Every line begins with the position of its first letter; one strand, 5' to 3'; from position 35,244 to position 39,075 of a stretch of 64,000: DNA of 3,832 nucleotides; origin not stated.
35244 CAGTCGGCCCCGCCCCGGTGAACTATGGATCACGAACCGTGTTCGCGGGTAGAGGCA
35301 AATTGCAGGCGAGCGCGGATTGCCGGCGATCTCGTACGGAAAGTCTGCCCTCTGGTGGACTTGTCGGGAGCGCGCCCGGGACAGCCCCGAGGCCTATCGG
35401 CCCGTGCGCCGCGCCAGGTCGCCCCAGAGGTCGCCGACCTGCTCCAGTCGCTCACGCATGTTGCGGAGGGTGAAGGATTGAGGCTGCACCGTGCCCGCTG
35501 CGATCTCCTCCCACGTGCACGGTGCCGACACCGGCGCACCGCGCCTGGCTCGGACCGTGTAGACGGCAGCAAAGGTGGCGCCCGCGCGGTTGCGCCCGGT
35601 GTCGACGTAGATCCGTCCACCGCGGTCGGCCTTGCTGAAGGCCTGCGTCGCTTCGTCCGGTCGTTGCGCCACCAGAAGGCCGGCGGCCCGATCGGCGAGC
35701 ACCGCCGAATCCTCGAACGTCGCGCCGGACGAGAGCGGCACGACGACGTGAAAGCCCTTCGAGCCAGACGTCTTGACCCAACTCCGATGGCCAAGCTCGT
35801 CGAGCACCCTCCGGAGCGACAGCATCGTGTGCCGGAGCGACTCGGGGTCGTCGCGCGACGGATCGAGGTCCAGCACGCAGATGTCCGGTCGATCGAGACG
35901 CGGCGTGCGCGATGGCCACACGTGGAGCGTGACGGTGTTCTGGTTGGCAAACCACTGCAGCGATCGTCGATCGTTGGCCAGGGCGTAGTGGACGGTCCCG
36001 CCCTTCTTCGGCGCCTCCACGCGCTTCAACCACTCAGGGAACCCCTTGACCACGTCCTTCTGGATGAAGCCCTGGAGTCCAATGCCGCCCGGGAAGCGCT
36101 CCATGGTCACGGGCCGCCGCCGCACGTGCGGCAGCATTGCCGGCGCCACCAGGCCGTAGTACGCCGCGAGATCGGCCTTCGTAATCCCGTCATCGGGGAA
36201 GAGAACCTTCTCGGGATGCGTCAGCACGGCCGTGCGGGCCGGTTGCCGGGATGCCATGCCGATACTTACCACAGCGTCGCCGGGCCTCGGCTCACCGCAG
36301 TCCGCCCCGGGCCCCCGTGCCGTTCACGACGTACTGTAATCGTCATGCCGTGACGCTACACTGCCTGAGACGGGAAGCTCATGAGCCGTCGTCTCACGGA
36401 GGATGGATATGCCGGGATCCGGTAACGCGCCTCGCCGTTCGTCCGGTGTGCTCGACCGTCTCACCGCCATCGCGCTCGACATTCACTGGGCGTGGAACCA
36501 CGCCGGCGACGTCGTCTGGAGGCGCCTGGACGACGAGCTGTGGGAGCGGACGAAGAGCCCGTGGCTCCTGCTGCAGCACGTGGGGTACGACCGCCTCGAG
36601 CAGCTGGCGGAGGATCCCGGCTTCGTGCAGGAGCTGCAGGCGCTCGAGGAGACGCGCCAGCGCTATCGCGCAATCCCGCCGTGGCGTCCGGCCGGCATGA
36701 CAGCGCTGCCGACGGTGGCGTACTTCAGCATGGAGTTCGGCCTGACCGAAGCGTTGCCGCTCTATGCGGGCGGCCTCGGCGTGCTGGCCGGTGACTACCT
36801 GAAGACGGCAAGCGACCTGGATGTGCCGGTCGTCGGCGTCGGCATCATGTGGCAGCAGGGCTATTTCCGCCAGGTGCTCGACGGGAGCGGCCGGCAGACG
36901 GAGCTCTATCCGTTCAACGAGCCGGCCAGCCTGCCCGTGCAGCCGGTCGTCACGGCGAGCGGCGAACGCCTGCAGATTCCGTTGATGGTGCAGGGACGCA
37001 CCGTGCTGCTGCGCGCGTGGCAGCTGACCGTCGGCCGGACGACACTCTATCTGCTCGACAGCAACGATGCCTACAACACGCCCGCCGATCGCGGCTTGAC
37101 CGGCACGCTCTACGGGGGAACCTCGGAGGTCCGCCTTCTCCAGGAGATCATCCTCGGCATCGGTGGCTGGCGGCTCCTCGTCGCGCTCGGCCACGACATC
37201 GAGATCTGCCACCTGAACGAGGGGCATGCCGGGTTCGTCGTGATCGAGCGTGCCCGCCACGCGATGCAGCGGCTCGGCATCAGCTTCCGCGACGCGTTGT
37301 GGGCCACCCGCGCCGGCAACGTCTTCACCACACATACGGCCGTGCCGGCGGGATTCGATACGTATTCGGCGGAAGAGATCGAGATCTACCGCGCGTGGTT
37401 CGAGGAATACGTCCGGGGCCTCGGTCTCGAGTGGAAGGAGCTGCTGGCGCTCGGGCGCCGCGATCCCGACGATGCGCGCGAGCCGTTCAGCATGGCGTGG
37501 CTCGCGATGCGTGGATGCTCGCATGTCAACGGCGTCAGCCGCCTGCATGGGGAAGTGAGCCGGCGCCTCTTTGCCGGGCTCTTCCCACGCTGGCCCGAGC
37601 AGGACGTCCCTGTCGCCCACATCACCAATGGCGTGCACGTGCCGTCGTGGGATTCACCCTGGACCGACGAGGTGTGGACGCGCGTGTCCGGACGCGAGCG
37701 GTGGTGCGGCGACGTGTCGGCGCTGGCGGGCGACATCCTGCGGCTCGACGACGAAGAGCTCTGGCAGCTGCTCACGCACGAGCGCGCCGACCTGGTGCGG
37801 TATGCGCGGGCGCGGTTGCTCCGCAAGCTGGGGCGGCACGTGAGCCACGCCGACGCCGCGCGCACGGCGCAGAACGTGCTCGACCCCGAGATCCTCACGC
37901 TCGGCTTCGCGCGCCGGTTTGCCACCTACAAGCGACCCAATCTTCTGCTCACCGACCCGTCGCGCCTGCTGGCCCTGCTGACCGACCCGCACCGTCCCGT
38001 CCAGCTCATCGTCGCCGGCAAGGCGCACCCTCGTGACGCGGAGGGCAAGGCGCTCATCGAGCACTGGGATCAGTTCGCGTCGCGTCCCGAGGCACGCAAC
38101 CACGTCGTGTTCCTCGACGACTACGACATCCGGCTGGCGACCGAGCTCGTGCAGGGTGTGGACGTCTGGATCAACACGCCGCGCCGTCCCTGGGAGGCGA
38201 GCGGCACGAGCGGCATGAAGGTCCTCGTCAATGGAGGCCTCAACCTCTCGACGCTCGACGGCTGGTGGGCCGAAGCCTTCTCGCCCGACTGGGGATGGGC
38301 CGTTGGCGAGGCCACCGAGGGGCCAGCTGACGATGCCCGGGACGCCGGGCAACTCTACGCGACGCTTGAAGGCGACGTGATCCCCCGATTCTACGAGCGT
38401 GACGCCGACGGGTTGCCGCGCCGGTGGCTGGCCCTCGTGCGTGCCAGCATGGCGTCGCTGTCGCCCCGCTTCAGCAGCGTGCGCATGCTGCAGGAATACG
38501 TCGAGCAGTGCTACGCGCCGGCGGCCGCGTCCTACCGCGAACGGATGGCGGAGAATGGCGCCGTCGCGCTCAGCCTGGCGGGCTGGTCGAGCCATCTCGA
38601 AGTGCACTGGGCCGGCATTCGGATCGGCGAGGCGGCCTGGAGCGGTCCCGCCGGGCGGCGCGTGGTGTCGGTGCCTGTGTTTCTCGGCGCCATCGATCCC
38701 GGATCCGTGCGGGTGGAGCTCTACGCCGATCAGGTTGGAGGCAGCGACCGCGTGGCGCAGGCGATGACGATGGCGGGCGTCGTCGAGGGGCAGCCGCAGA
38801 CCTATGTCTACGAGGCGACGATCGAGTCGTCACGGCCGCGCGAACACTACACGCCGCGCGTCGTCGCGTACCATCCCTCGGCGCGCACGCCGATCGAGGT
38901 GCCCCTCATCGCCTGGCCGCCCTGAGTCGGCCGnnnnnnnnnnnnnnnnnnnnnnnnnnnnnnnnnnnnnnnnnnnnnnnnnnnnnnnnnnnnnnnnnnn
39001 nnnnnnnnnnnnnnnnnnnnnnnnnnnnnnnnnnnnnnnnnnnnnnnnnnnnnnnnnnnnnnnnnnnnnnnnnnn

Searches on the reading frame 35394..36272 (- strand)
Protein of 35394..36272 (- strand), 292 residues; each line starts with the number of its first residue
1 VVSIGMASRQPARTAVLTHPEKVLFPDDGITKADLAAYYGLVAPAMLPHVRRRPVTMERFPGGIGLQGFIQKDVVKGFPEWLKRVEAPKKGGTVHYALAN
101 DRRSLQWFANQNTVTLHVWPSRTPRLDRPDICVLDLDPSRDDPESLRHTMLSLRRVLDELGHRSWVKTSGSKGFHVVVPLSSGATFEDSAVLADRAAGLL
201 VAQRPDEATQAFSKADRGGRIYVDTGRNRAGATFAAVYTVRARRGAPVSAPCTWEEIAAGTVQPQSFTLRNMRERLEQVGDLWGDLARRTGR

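Call 74: search_protein_families(library=pfam, proteins=[window:35394-36272:-], max_evalue=0.0001)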
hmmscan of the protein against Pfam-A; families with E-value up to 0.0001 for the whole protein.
window:35394-36272:- (292 aa): 1 family
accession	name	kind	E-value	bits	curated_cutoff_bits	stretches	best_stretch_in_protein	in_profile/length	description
PF21686.3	LigD_Prim-Pol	-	6.2e-81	272.1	27.4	1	31-283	1-254/254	LigD, primase-polymerase domain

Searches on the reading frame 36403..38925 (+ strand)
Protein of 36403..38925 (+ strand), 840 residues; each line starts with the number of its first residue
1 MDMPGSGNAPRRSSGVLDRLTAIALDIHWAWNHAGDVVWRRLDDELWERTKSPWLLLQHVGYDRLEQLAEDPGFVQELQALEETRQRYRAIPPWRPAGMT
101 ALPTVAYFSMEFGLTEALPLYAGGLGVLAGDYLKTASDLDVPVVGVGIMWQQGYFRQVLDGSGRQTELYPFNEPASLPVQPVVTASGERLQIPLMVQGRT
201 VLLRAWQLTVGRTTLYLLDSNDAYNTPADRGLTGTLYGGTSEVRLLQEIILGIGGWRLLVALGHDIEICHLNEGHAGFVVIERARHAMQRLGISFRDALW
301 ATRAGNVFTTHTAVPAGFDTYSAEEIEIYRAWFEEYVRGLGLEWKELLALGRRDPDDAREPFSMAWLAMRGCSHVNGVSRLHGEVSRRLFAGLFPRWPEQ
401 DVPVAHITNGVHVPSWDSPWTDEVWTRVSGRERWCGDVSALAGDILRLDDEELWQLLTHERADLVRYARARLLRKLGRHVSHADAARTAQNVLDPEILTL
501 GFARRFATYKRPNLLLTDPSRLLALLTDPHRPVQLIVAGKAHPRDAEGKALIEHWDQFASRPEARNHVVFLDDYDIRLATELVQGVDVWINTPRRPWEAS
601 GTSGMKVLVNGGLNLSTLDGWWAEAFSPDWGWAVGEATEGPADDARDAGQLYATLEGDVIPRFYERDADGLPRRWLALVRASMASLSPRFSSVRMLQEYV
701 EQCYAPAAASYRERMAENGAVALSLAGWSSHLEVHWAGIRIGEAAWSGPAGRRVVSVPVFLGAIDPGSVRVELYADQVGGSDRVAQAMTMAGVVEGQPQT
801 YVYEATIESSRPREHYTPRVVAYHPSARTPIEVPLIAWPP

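Call 74: search_protein_families(library=pfam, proteins=[window:36403-38925:+], max_evalue=0.0001)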
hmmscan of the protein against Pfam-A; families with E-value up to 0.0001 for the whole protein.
window:36403-38925:+ (840 aa): 2 families
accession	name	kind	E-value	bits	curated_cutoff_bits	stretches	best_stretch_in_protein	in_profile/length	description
PF00343.26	Phosphorylase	-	2.7e-27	95.8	27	1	267-620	218-579/713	Carbohydrate phosphorylase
PF11897.13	DUF3417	-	1.9e-23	83.5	25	1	17-118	5-109/109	Protein of unknown function (DUF3417)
